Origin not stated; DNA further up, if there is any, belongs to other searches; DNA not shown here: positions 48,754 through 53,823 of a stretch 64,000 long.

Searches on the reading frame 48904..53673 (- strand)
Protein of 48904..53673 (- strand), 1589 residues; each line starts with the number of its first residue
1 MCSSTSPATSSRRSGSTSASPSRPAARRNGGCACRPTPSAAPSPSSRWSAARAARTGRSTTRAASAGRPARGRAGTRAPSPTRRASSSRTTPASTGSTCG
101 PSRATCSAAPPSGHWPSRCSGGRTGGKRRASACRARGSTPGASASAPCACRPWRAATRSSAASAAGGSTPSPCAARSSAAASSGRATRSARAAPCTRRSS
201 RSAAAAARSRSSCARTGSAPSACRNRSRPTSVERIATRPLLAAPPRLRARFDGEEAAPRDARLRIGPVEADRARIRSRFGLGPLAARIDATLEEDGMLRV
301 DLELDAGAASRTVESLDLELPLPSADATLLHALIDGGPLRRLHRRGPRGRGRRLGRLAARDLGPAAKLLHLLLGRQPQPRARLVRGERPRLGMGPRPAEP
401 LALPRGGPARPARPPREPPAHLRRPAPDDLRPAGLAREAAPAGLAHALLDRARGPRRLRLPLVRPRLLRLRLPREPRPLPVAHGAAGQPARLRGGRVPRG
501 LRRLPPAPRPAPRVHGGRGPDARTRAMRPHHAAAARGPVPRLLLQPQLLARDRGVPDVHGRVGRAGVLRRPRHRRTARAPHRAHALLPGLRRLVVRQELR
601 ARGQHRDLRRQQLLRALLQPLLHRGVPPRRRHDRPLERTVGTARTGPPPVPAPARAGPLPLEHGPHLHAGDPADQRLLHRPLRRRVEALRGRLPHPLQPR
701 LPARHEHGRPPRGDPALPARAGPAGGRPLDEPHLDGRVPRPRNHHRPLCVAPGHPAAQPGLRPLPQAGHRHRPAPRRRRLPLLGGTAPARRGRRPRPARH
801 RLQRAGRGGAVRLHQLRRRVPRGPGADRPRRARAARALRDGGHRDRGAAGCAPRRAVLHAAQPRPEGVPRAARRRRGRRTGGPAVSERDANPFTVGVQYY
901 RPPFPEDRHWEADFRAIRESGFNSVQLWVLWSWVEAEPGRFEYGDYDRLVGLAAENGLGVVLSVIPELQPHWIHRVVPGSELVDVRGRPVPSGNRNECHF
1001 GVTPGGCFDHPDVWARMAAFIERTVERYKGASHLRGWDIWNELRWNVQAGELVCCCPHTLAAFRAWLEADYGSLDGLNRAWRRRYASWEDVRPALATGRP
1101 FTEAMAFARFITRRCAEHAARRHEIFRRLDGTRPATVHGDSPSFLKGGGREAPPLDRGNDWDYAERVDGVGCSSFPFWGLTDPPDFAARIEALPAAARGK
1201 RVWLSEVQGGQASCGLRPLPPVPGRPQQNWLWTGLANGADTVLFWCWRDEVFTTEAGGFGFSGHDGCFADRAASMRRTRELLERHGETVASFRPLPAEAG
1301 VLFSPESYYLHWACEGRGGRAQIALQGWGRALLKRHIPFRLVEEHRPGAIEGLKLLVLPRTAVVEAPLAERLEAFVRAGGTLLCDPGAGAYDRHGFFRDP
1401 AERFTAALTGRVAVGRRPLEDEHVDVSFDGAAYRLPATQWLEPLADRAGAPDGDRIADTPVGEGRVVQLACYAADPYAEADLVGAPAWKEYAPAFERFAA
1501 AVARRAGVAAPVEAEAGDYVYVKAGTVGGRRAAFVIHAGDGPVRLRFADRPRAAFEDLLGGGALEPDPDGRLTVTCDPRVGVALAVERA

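Call 46: search_protein_families(library=pfam, proteins=[window:48904-53673:-], max_evalue=0.001)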
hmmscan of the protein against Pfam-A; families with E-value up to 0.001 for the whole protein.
window:48904-53673:- (1589 aa): 3 families
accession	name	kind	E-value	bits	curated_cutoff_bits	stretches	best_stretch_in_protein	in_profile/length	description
PF02449.21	Glyco_hydro_42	-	4.7e-39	135.3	21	1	900-1265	2-355/376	Beta-galactosidase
PF08532.16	Glyco_hydro_42M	-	8.5e-10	38.9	25.8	1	1298-1464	2-169/207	Beta-galactosidase trimerisation domain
PF01301.25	Glyco_hydro_35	-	8.6e-05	22.7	27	1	897-964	16-83/319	Glycosyl hydrolases family 35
